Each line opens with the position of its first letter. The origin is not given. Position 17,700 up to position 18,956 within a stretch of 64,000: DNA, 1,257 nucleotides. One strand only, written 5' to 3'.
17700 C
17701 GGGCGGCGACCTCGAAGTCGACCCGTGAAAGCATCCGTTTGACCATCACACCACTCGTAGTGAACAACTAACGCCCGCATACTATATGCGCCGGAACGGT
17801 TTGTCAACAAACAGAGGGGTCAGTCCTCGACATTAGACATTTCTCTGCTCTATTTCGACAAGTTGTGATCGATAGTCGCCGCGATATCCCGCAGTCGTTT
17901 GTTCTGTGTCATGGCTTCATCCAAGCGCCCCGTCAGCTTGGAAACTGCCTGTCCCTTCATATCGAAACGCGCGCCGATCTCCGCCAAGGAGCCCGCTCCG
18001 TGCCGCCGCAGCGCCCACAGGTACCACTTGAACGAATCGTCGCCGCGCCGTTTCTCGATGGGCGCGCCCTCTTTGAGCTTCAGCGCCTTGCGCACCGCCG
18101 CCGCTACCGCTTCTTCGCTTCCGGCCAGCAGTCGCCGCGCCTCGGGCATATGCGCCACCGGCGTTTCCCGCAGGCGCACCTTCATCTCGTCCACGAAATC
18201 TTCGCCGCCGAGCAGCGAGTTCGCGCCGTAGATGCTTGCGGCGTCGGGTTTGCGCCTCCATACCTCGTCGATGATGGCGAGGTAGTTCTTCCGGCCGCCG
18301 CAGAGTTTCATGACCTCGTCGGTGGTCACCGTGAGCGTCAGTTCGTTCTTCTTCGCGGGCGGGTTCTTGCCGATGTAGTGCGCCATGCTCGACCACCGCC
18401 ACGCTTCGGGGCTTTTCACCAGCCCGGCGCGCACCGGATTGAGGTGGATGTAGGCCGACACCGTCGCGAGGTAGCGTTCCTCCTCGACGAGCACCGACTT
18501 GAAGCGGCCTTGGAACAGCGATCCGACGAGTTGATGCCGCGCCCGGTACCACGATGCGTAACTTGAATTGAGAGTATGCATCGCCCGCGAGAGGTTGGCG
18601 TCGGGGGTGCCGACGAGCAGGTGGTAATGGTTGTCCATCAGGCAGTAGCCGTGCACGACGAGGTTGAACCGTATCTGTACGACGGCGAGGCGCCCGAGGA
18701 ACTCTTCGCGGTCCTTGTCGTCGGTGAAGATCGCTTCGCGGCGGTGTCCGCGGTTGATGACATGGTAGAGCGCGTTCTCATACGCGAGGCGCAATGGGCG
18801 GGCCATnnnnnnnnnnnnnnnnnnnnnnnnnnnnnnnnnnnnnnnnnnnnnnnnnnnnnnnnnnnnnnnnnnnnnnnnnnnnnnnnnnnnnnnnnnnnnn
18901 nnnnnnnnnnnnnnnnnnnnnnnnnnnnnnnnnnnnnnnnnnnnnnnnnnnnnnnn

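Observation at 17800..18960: REPtron-like element: Y1 transposase-DnaA-C fusion flanked by 33-bp inverted repeats, inserted between pilZ and znuABC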

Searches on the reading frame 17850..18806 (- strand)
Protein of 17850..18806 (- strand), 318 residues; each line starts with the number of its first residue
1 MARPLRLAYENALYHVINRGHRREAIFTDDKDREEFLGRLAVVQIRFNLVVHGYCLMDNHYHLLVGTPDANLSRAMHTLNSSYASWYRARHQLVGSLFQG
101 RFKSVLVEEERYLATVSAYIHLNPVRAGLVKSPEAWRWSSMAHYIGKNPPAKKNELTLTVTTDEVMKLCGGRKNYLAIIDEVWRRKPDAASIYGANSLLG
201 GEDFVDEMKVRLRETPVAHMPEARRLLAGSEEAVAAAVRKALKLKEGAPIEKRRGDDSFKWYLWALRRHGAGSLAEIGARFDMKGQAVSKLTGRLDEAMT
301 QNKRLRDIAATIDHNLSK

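Call 4: search_protein_families(library=pfam, proteins=[window:17850-18806:-], max_evalue=0.01)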
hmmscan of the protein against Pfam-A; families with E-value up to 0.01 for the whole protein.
window:17850-18806:- (318 aa): 1 family
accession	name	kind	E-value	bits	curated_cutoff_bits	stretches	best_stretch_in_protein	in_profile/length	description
PF01797.21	Y1_Tnp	-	1.4e-14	54.7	23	1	10-121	3-119/121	Transposase IS200 like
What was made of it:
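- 17850..18806 (-): TIRYT gene, 318 aa. N-terminal HUH/Y1 nuclease domain (about residues 1-145), a helical middle region, and a C-terminal DnaA-domain-IV-like HTH (about residues 230-318). Pfam Y1_Tnp (call 4).
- Checked: Gene: ORF 17850-18806 on the minus strand, 318 aa, matches Pfam Y1_Tnp at E 1.4e-14 (call 4).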

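Call 8: search_protein_families(library=ncbifam, proteins=[window:17850-18806:-], max_evalue=1)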
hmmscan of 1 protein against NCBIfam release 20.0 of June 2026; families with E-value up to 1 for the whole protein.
window:17850-18806:- (318 aa): 1 family
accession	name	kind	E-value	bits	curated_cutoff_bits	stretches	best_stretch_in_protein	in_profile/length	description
NF047646.1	REP_Tyr_transpos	equivalog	1.6e-20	73.5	80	1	6-139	4-146/146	REP-associated tyrosine transposase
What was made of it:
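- On REPtron (RAYT + REP): NCBIfam NF047646 REP_Tyr_transpos scores 73.5 bits, below its cutoff of 80 (call 8).
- The NCBIfam RAYT model gives a sub-threshold hit (call 8). The NCBIfam score of 73.5 is below the cutoff of 80 (call 8).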

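Call 10: find_homologous_proteins(query=window:17853-18806:-)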
Query window:17853-18806:- (318 aa): 5055 proteins with E <= 0.001 among 8000 candidates; the best 120 are listed.
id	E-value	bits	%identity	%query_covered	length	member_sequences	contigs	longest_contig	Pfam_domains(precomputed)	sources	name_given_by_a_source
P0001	3.3e-211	718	100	100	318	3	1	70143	PF01797.22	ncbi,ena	-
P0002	3.2e-174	596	84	98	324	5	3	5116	PF01797.22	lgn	-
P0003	1.1e-168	578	84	96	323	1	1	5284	PF01797.22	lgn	-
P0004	9.1e-161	552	79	98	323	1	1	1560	PF01797.22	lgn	-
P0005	8.4e-153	526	77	98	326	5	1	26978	PF01797.22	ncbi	-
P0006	1.3e-152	525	77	96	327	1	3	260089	PF01797.22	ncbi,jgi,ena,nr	ncbi:MAG TPA: transposase [bacterium]|nr:transposase [bacterium]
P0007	4.3e-149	514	75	98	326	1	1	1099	PF01797.22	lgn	-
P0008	1.9e-148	512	78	90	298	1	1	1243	PF01797.22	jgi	-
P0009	1.7e-143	495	71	100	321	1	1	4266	PF01797.22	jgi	-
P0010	6.9e-141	487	68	100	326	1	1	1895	PF01797.22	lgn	-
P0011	1.0e-138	480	69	95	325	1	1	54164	PF01797.22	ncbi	-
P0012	1.5e-132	459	66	99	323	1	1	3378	PF01797.22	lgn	-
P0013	5.6e-124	431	63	97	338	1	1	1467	PF01797.22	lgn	-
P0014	1.3e-74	269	44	100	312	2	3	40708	PF01797.22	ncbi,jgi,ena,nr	ncbi:MAG TPA: transposase [bacterium]|nr:transposase [bacterium]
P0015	5.2e-74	267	45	100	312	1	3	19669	PF08299.18,PF01797.22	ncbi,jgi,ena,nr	ncbi:MAG TPA: transposase [bacterium]|nr:transposase [bacterium]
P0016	8.6e-74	267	46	91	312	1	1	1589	PF08299.18,PF01797.22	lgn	-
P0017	1.9e-73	265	45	97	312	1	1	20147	PF08299.18,PF01797.22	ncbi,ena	-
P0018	9.3e-73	263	44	99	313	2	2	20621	PF01797.22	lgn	-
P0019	1.1e-72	263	47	91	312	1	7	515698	PF08299.18,PF01797.22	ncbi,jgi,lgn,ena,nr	ncbi:MAG TPA: transposase [bacterium]|nr:transposase [bacterium]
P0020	2.1e-72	262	43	100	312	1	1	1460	PF08299.18,PF01797.22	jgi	jgi:REP element-mobilizing transposase RayT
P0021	5.6e-72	261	41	96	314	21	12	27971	PF01797.22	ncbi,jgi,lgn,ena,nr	ncbi:MAG TPA: transposase [bacterium]|nr:transposase [bacterium] HPV22337.1 transposase [bacterium] 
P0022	1.2e-70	256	42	100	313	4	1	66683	PF01797.22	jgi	jgi:putative transposase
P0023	1.3e-70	256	45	96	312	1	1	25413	PF01797.22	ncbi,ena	-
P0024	2.1e-70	255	41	97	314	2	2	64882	PF01797.22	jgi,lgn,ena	-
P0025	3.1e-70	255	47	91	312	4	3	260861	PF01797.22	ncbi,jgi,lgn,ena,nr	ncbi:MAG TPA: transposase [bacterium]|nr:transposase [bacterium]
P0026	1.2e-69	253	40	99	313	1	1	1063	PF08299.18,PF01797.22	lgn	-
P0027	1.3e-69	253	44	97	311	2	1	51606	PF01797.22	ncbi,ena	-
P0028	2.7e-69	252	44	100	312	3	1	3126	PF08299.18,PF01797.22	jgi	-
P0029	2.9e-69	252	40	99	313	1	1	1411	PF01797.22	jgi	jgi:putative transposase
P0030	3.9e-69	251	41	99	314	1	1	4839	PF01797.22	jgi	-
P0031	4.1e-69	251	41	100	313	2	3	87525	PF08299.18,PF01797.22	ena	-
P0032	1.5e-68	249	40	97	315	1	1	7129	PF08299.18,PF01797.22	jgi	-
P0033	1.8e-68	249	41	99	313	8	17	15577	PF08299.18,PF01797.22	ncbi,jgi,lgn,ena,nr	ncbi:MAG TPA: transposase [bacterium]|jgi:REP element-mobilizing transposase RayT|nr:transposase [ba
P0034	1.8e-68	249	43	96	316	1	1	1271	PF01797.22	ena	-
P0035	5.5e-68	247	44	98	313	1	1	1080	PF01797.22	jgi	jgi:REP element-mobilizing transposase RayT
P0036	1.9e-67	246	41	100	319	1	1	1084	PF01797.22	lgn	-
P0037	2.0e-67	246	41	99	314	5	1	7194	PF01797.22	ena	-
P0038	2.2e-67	245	42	99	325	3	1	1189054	PF01797.22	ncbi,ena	-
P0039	5.0e-67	244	41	99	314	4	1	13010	PF01797.22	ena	-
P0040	5.8e-67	244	41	92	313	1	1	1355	PF08299.18,PF01797.22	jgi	-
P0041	1.1e-66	243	41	99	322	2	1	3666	PF08299.18,PF01797.22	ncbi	-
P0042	2.1e-66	242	40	97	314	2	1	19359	PF01797.22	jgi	-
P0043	4.0e-66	241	43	95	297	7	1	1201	PF08299.18,PF01797.22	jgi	-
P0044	1.3e-65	240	41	100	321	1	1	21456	PF01797.22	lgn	-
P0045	3.5e-65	238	42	98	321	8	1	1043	PF08299.18,PF01797.22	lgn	-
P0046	6.1e-65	237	41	100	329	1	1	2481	PF01797.22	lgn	-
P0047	6.6e-65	237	41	100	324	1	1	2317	PF08299.18,PF01797.22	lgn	-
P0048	9.0e-65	237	41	96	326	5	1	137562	PF08299.18,PF01797.22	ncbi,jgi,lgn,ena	-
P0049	2.7e-64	235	41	98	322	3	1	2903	PF08299.18,PF01797.22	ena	-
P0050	3.8e-64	235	40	100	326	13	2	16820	PF08299.18,PF01797.22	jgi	jgi:putative transposase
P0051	4.2e-64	235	41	97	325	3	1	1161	PF08299.18,PF01797.22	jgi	-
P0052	4.7e-64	235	40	100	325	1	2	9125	PF08299.18,PF01797.22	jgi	jgi:putative transposase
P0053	7.3e-64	234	39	99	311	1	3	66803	PF01797.22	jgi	jgi:putative transposase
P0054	8.0e-64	234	40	97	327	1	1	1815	PF01797.22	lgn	-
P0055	1.2e-62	230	41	100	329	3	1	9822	PF01797.22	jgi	jgi:putative transposase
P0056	2.4e-62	229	38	100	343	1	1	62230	PF08299.18,PF01797.22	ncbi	-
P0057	2.5e-62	229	39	98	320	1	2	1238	PF08299.18,PF01797.22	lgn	-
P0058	4.6e-62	228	40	100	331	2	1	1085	PF01797.22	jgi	jgi:REP element-mobilizing transposase RayT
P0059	1.1e-61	227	39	93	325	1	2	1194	PF08299.18,PF01797.22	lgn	-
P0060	1.2e-61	227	40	97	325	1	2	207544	PF01797.22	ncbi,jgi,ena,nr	ncbi:MAG TPA: chromosomal replication initiator DnaA [Candidatus Aminicenantes bacterium]|nr:chromos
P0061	1.5e-61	226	38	100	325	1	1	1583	PF01797.22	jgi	-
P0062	1.9e-61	226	38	98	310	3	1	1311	PF01797.22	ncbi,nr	ncbi:MAG TPA: transposase, partial [bacterium]|nr:transposase [bacterium]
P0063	3.4e-61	225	37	100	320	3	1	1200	PF08299.18,PF01797.22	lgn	-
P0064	3.8e-61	225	40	97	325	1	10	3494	PF08299.18,PF01797.22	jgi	jgi:putative transposase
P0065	5.3e-61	225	38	100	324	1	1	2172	PF08299.18,PF01797.22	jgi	jgi:REP element-mobilizing transposase RayT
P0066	6.8e-61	224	39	100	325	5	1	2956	PF08299.18,PF01797.22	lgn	-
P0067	7.0e-61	224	40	96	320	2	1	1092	PF08299.18,PF01797.22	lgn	-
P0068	1.1e-60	224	40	94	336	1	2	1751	PF08299.18,PF01797.22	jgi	-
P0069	1.3e-60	223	38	99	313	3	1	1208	PF01797.22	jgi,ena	-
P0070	1.6e-60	223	39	100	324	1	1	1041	PF01797.22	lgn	-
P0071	1.8e-60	223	38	98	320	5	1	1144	PF01797.22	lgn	-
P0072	3.0e-60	222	39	95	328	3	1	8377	PF01797.22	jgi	-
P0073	3.2e-60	222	39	93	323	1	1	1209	PF08299.18,PF01797.22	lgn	-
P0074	3.4e-60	222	39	97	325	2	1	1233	PF08299.18,PF01797.22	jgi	jgi:putative transposase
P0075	4.7e-60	221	39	98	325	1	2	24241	PF08299.18,PF01797.22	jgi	jgi:REP element-mobilizing transposase RayT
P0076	9.9e-60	220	37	96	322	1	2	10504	PF08299.18,PF01797.22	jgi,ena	-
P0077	1.1e-59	220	38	97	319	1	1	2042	PF08299.18,PF01797.22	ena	-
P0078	2.1e-59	219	37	97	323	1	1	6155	PF08299.18,PF01797.22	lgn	-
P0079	4.5e-59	218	37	99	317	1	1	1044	PF08299.18,PF01797.22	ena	-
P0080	5.8e-59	218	38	100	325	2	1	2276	PF08299.18,PF01797.22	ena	-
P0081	8.2e-59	217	40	93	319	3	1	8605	PF08299.18,PF01797.22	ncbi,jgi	jgi:REP element-mobilizing transposase RayT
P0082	1.1e-58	217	37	100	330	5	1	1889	PF01797.22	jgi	jgi:REP element-mobilizing transposase RayT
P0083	1.4e-58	217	39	98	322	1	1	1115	PF08299.18,PF01797.22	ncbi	-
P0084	2.0e-58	216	39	99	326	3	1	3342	PF08299.18,PF01797.22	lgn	-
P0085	3.1e-58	215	38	96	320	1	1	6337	PF08299.18,PF01797.22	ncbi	-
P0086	4.0e-58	215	36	99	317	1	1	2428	PF08299.18,PF01797.22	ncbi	ncbi:MAG: transposase [Thermodesulfobacteriota bacterium]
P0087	5.2e-58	215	38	100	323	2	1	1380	PF08299.18,PF01797.22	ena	-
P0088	9.5e-58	214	39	95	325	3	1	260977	PF01797.22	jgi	jgi:REP element-mobilizing transposase RayT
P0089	1.4e-57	213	37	99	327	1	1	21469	PF08299.18,PF01797.22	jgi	jgi:REP element-mobilizing transposase RayT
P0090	1.5e-57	213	38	96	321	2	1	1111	PF08299.18,PF01797.22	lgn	-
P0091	2.7e-57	212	36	100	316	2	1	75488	PF08299.18,PF01797.22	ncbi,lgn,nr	ncbi:MAG: transposase [Deltaproteobacteria bacterium]|nr:transposase [Deltaproteobacteria bacterium]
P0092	2.8e-57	212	37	97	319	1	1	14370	PF08299.18,PF01797.22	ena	-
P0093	3.4e-57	212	38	97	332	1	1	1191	PF01797.22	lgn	-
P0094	5.9e-57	211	37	100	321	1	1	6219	PF08299.18,PF01797.22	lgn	-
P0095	6.6e-57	211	37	97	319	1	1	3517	PF08299.18,PF01797.22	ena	-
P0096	9.2e-57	211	37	95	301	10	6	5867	PF08299.18,PF01797.22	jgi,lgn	jgi:putative transposase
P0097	9.8e-57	211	46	71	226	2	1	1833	PF01797.22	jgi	jgi:putative transposase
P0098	6.7e-56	208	40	99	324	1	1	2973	PF08299.18,PF01797.22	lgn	-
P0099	3.7e-55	205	37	99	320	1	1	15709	PF08299.18,PF01797.22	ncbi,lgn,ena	-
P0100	4.5e-55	205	35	99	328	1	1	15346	PF08299.18,PF01797.22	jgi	-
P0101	1.2e-54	204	38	99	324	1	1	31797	PF08299.18,PF01797.22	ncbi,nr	ncbi:transposase [Candidatus Poribacteria bacterium]|nr:transposase [Candidatus Poribacteria bacteri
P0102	1.2e-54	204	37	94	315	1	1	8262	PF01797.22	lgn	-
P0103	1.3e-54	204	37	96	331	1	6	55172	PF01797.22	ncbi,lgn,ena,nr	ncbi:MAG TPA: hypothetical protein ENG83_10230 [Nitrospirae bacterium]|nr:transposase IS200 like pro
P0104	1.4e-54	203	36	99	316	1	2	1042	PF01797.22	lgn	-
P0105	5.0e-54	202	37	96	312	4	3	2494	PF01797.22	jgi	jgi:REP element-mobilizing transposase RayT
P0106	9.8e-54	201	37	95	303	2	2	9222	PF08299.18,PF01797.22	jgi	-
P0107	1.0e-53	201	37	99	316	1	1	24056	PF01797.22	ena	-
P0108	1.5e-53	200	38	93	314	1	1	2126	PF01797.22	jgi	jgi:putative transposase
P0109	1.8e-53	200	38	100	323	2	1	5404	PF08299.18,PF01797.22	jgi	jgi:putative transposase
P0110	2.0e-53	200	37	99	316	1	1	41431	PF01797.22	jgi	-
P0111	2.2e-53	199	35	99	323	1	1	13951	PF08299.18,PF01797.22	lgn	-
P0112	2.7e-53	199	38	100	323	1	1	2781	PF08299.18,PF01797.22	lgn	-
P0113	3.0e-53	199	35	98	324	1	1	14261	PF08299.18,PF01797.22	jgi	jgi:REP element-mobilizing transposase RayT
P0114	3.4e-53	199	36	99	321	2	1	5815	PF08299.18,PF01797.22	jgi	-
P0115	3.8e-53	199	37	99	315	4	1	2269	PF01797.22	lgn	-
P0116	4.7e-53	198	35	99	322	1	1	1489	PF08299.18,PF01797.22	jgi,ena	-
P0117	5.0e-53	198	36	99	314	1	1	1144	PF01797.22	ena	-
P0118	5.0e-53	198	36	96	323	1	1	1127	PF08299.18,PF01797.22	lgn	-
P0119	5.3e-53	198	39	96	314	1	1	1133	PF08299.18,PF01797.22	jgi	jgi:REP element-mobilizing transposase RayT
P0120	6.8e-53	198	37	94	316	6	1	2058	PF01797.22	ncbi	-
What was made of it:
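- Checked: However, many homologs at 35-47% identity carry PF08299 together with PF01797 (call 10).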

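Call 11: find_encoding_contigs(protein=window:17853-18806:-, flank=10000, max_places=10)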
Protein window:17853-18806:- (318 aa): no gene with exactly this product is on record in the collection.

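Call 12: find_encoding_contigs(protein=P0001, flank=10000, max_places=4)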
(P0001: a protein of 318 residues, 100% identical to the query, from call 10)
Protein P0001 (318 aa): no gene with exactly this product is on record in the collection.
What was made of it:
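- Tried and rejected: Exact-protein look-up: the window protein and P0001 found nothing (calls 11, 12).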

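Call 13: find_encoding_contigs(protein=P0005, flank=10000, max_places=4)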
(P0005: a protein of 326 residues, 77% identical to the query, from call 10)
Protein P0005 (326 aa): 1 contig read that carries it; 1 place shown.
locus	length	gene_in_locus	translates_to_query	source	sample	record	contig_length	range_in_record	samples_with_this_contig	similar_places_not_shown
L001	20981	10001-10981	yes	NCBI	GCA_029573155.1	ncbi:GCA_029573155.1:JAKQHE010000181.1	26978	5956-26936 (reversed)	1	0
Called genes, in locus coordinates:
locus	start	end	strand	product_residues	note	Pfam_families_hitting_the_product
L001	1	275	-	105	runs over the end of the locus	?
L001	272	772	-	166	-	PF01584:CheW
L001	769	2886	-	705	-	PF01627:Hpt, PF02895:H-kinase_dim, PF02518:HATPase_c, PF01584:CheW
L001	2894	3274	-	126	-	PF00072:Response_reg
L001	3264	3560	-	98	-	PF13466:STAS_2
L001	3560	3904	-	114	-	PF01740:STAS, PF13466:STAS_2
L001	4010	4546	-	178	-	PF01558:POR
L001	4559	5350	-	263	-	PF02775:TPP_enzyme_C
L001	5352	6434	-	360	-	PF01855:POR_N, PF02780:Transketolase_C (weak), PF17147:PFOR_II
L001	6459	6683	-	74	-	PF13187:Fer4_9 (faint), PF14697:Fer4_21 (faint), PF25160:LdpA_Fe-S-bd (faint), PF12797:Fer4_2 (faint), PF00037:Fer4 (faint), PF12837:Fer4_6 (faint), PF13237:Fer4_10, PF12838:Fer4_7, +2 more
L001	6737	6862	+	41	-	-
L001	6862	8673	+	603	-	PF25023:TEN_YD-shell, PF05593:RHS_repeat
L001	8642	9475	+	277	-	PF20594:DUF6794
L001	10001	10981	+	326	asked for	PF01797:Y1_Tnp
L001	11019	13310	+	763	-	PF03176:MMPL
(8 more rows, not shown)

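Call 14: find_encoding_contigs(protein=P0006, flank=10000, max_places=4)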
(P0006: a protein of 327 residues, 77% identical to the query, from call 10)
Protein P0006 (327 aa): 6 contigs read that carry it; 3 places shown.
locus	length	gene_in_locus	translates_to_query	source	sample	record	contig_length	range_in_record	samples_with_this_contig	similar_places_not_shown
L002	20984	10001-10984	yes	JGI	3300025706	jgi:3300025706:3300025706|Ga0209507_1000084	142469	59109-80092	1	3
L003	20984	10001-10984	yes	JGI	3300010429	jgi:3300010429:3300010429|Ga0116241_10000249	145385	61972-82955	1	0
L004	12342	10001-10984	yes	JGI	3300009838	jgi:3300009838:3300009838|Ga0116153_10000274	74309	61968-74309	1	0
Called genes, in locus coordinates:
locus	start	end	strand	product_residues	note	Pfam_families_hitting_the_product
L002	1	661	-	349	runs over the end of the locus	PF07719:TPR_2 (faint), PF13432:TPR_16 (weak), PF00515:TPR_1 (faint), PF13371:TPR_9 (weak)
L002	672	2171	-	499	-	-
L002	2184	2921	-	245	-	-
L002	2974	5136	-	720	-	PF13428:TPR_14 (faint), PF13432:TPR_16 (faint), PF14561:TPR_20 (faint), PF21033:RMD1-3 (faint), PF23914:TPR_CcmH_CycH (faint), PF24575:TPR_Slam (faint), PF25064:ARM_TT21_5th (faint), PF00515:TPR_1 (faint), +9 more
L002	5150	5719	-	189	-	PF08207:EFP_N, PF01132:EFP, PF09285:Elong-fact-P_C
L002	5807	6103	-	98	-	-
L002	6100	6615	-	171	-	-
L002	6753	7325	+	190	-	PF12799:LRR_4, PF13855:LRR_8 (faint)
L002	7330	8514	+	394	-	-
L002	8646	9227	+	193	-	PF23952:LRR_EndoS (faint), PF14580:LRR_9 (weak), PF13855:LRR_8 (faint), PF12799:LRR_4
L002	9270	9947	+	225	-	-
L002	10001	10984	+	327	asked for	PF01797:Y1_Tnp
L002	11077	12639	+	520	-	PF02142:MGS, PF01808:AICARFT_IMPCHas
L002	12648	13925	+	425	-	PF02844:GARS_N, PF01071:GARS_A, PF02786:CPSase_L_D2 (faint), PF02843:GARS_C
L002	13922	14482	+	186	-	PF00350:Dynamin_N (faint), PF01926:MMR_HSR1, PF02421:FeoB_N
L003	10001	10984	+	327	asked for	PF01797:Y1_Tnp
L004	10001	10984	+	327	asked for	PF01797:Y1_Tnp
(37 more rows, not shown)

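Call 15: find_encoding_contigs(protein=P0011, flank=10000, max_places=4)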
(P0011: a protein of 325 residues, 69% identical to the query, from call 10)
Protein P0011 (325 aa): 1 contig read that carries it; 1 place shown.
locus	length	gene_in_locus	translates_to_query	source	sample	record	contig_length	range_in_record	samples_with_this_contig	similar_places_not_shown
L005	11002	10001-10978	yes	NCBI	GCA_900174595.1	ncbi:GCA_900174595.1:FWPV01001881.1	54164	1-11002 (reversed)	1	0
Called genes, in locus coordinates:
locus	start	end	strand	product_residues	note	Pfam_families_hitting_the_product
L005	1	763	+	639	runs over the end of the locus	PF00009:GTP_EFTU, PF01926:MMR_HSR1 (weak), PF03144:GTP_EFTU_D2, PF25461:Beta-barrel_SelB, PF09106:WHD_2nd_SelB, PF09107:WHD_3rd_SelB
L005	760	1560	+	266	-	PF02634:FdhD-NarQ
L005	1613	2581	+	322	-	PF01336:tRNA_anti-codon, PF01966:HD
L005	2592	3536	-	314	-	PF04041:Glyco_hydro_130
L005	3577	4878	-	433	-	PF13439:Glyco_transf_4, PF00534:Glycos_transf_1, PF13692:Glyco_trans_1_4, PF13524:Glyco_trans_1_2 (faint), PF01050:MannoseP_isomer, PF07883:Cupin_2 (faint)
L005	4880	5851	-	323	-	PF04041:Glyco_hydro_130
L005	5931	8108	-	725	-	PF13439:Glyco_transf_4, PF00534:Glycos_transf_1, PF13692:Glyco_trans_1_4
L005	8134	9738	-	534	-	PF13328:HD_4, PF04607:RelA_SpoT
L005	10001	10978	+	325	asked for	PF01797:Y1_Tnp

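Call 20: find_encoding_contigs(protein=P0002, flank=10000, max_places=4)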
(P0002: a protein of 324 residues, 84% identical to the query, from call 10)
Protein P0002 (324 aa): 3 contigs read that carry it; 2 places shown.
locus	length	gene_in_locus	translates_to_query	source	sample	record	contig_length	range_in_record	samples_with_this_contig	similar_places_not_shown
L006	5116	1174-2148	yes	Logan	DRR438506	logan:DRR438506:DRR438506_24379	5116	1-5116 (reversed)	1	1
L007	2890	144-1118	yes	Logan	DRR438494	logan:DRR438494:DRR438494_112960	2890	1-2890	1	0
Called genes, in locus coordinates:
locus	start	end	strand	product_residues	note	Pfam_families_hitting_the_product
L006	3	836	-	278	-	?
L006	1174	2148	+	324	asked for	PF01797:Y1_Tnp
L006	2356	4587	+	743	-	PF03176:MMPL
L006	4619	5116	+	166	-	?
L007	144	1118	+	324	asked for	PF01797:Y1_Tnp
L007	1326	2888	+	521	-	?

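Call 21: find_encoding_contigs(protein=P0003, flank=10000, max_places=4)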
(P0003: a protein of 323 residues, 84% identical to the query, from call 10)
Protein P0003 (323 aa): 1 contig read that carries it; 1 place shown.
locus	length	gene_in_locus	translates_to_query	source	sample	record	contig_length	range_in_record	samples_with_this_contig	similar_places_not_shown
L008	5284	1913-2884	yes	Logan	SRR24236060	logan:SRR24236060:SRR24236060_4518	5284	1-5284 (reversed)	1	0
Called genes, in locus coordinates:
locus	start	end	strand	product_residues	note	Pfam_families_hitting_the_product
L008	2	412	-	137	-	?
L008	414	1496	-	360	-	PF01855:POR_N, PF02780:Transketolase_C, PF17147:PFOR_II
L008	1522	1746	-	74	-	PF14697:Fer4_21 (weak), PF25160:LdpA_Fe-S-bd (faint), PF12797:Fer4_2 (faint), PF00037:Fer4 (faint), PF12837:Fer4_6 (faint), PF13237:Fer4_10 (weak), PF12838:Fer4_7, PF13484:Fer4_16 (faint)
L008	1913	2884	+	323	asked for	PF01797:Y1_Tnp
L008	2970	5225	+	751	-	PF03176:MMPL, PF00873:ACR_tran (weak)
